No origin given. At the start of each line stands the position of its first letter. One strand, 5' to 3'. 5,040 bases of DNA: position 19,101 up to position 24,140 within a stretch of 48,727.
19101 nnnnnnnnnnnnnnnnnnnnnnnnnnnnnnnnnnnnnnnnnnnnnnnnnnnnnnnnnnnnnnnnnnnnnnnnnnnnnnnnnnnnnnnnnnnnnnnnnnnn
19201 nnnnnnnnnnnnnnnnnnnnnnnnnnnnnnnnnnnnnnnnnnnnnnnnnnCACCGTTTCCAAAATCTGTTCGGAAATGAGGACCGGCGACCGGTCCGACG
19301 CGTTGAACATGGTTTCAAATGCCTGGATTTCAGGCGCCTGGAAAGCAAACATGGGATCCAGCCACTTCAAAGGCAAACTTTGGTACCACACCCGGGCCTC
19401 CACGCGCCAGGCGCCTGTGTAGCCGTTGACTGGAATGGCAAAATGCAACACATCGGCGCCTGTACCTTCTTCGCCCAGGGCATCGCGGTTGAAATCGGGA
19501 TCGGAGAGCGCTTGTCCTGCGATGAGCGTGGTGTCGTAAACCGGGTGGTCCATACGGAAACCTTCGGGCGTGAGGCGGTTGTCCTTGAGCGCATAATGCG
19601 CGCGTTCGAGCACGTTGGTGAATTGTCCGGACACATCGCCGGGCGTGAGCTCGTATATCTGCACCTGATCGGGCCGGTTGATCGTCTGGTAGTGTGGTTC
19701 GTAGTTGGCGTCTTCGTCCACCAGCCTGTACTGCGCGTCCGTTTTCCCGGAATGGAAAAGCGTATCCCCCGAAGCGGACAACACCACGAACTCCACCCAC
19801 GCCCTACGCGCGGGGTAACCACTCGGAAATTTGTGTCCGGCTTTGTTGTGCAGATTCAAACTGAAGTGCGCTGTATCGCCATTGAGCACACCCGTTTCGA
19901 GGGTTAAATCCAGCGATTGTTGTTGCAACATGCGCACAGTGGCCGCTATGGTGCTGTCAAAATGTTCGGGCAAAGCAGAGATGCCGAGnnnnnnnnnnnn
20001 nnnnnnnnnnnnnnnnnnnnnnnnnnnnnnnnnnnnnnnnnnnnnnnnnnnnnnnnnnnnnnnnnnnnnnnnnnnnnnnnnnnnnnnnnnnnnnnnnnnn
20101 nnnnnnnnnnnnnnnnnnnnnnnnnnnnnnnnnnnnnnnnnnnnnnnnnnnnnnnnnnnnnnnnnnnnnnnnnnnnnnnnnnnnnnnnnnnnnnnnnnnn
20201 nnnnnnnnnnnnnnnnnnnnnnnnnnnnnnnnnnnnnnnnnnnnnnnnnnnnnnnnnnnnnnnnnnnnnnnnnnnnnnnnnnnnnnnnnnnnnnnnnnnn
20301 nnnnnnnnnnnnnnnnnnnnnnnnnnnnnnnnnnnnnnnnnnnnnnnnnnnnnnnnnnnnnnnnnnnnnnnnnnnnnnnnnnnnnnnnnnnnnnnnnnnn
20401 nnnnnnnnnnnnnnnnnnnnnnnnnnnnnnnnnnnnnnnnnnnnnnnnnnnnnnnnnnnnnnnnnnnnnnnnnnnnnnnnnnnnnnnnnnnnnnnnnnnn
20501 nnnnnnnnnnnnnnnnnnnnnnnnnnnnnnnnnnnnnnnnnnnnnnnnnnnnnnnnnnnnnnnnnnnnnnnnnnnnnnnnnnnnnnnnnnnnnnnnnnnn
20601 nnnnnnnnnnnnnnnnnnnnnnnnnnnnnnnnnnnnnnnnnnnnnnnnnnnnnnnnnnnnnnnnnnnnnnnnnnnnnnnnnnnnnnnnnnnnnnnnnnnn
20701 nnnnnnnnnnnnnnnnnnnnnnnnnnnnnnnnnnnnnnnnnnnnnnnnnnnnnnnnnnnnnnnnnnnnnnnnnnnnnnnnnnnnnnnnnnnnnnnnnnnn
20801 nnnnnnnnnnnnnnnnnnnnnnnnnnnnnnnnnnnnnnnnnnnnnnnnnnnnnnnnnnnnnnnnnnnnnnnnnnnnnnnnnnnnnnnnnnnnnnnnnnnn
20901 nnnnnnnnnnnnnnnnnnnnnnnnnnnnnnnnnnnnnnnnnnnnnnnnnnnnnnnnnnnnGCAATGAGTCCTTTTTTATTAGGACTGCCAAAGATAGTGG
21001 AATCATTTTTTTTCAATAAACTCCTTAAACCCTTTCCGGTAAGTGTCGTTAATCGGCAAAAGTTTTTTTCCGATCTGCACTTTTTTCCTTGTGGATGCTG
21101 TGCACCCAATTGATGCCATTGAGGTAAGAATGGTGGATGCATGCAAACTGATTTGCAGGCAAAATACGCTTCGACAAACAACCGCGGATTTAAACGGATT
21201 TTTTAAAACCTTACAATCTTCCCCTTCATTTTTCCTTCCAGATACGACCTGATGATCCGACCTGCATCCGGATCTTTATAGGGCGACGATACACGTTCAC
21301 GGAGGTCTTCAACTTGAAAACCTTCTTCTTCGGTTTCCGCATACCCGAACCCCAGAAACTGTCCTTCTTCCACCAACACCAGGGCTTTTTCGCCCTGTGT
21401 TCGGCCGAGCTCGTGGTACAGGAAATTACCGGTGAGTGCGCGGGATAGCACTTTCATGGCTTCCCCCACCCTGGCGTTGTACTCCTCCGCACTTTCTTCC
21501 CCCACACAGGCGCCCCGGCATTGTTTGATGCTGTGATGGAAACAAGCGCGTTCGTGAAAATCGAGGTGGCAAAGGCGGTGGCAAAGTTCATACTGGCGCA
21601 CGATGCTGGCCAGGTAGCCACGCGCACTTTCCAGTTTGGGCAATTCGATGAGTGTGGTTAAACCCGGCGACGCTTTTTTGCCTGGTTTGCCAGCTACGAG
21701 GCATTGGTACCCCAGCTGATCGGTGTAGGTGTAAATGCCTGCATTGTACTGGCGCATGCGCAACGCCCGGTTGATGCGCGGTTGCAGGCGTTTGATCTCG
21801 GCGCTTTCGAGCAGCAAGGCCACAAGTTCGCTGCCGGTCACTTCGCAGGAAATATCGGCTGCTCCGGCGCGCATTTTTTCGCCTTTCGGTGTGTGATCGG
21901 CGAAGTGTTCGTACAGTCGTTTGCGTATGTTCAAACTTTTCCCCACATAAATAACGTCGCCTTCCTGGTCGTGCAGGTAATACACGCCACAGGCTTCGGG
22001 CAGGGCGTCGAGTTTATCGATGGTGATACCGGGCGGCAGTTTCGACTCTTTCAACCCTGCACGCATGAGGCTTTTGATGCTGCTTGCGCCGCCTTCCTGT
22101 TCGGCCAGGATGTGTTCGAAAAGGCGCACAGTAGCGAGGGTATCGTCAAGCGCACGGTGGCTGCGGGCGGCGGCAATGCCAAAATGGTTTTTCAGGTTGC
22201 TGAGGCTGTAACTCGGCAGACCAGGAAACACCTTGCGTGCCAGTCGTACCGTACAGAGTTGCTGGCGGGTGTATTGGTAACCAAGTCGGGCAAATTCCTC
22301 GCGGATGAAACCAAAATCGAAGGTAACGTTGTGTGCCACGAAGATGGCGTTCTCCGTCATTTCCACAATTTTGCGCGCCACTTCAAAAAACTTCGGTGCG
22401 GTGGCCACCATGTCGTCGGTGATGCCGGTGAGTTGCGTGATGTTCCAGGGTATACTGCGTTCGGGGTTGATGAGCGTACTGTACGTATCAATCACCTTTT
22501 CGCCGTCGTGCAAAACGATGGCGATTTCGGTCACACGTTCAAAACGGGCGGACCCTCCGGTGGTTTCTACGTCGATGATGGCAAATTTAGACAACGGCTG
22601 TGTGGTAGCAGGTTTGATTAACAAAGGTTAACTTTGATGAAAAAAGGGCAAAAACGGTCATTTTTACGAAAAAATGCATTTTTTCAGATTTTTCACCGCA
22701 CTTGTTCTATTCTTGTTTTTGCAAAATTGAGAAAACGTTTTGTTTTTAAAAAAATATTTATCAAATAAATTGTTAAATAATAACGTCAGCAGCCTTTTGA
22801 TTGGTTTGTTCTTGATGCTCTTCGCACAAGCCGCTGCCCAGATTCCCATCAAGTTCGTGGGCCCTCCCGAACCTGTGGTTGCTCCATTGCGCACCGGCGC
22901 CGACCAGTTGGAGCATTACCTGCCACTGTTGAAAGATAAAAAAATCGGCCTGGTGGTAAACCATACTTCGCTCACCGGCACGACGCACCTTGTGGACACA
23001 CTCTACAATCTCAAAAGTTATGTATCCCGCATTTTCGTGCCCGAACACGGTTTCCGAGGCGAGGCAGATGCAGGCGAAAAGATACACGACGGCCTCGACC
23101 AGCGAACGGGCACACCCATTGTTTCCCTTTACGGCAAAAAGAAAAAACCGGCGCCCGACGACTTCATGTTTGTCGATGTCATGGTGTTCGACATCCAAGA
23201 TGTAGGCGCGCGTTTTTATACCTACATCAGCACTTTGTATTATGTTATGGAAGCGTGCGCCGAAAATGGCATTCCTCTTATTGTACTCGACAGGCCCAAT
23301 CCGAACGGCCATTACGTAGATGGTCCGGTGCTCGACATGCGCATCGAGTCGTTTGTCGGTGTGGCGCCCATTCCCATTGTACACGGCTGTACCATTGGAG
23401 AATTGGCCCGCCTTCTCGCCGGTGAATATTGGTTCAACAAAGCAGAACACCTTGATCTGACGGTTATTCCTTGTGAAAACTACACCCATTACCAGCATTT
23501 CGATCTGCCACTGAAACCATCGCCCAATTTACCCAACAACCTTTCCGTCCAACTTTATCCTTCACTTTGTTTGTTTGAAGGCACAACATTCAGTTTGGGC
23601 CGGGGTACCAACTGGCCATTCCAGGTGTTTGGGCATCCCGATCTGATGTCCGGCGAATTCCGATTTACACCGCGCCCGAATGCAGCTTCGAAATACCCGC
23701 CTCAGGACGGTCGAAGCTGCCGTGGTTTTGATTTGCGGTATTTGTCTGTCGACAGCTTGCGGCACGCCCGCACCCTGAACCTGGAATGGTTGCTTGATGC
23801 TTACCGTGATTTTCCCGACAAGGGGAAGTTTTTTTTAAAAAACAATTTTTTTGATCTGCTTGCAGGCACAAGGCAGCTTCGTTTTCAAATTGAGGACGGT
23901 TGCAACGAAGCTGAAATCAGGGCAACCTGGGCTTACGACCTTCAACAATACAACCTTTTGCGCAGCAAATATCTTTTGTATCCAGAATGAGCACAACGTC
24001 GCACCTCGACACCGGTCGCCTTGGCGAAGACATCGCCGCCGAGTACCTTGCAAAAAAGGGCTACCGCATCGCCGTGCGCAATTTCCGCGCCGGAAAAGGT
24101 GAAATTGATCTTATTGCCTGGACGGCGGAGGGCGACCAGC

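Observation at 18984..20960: Pentahaem c-type cytochrome carrying a T9SS C-terminal sorting domain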

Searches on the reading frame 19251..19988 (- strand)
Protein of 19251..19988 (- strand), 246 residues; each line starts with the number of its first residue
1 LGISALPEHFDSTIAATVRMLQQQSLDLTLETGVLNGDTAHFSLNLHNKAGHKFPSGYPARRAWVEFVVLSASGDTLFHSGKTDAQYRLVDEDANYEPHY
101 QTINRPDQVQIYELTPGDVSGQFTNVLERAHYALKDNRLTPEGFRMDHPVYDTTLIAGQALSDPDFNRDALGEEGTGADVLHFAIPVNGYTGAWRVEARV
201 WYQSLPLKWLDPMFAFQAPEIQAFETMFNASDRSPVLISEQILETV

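Call 30: search_solved_structures(query=window:19251-19988:-, max_evalue=10, show_alignments=5)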
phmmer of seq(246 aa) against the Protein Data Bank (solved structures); distinct sequences matched with E-value up to 10: 1.
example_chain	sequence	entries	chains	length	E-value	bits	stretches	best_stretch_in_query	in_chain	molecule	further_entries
4bqe_A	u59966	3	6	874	0.29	13.6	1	49-88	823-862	ALPHA-GLUCAN PHOSPHORYLASE 2,4-GLUCAN PHOSPHORYLASE | ALPHA-GLUCAN PHOSPHORYLASE 2, CYTOSOLIC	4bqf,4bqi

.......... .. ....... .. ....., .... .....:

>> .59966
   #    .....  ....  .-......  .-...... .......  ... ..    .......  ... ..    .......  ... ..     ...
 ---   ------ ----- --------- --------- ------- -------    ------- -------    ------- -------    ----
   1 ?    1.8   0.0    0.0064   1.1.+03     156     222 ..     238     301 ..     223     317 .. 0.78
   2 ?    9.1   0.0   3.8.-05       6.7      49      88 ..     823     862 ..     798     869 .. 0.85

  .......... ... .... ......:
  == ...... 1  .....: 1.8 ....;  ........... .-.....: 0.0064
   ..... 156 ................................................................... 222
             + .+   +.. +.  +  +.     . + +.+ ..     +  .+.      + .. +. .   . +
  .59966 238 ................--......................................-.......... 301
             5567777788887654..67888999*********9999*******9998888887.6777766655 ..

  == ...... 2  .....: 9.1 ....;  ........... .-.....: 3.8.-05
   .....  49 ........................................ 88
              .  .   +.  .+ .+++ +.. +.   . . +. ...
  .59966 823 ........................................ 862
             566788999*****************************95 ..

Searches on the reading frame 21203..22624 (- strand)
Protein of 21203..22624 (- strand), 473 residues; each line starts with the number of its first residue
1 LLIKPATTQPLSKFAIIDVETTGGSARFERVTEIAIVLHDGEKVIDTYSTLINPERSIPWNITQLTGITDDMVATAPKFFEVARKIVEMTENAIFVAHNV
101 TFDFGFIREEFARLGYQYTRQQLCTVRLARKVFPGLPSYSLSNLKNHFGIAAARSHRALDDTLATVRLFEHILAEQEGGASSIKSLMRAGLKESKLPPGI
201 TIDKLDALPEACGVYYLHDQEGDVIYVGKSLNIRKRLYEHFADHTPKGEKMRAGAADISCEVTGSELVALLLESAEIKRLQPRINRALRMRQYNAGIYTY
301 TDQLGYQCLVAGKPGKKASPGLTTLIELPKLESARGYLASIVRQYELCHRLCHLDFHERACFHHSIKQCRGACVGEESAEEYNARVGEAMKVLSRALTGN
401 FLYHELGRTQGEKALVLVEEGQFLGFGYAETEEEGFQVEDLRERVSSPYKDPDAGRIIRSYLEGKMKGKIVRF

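Call 16: search_protein_families(library=pfam, proteins=[window:21203-22624:-], max_evalue=0.0001)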
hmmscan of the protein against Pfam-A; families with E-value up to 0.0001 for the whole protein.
window:21203-22624:- (473 aa): 2 families
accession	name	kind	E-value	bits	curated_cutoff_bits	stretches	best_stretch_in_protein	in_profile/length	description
PF00929.31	RNase_T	-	5.8e-35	121.7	24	1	16-169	2-164/164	Exonuclease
PF01541.30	GIY-YIG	-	1.2e-07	32.3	22.6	1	212-282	2-74/78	GIY-YIG catalytic domain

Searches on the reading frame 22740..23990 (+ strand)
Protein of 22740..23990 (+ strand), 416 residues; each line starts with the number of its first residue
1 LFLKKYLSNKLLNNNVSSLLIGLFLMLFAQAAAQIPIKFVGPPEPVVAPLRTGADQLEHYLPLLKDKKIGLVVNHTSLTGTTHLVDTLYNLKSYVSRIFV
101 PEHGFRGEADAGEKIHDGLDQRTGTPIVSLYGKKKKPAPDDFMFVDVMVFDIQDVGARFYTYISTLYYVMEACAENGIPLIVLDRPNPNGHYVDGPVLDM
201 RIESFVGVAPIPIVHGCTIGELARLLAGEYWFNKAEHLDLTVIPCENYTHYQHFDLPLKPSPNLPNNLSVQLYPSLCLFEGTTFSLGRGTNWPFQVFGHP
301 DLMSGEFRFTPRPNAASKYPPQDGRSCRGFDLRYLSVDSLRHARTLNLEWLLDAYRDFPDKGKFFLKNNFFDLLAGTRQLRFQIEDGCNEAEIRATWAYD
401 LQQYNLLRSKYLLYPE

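Call 16: search_protein_families(library=pfam, proteins=[window:22740-23990:+], max_evalue=0.0001)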
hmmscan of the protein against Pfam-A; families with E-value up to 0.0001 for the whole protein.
window:22740-23990:+ (416 aa): 2 families
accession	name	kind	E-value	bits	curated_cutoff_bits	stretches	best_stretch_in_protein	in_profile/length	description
PF07075.17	NamZ_N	-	4.8e-77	258.4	26.9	1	69-266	1-201/203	Exo-beta-N-acetylmuramidase NamZ, N-terminal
PF20732.2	NamZ_C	-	2.9e-30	106.5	25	1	272-414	2-152/152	Exo-beta-N-acetylmuramidase NamZ, C-terminal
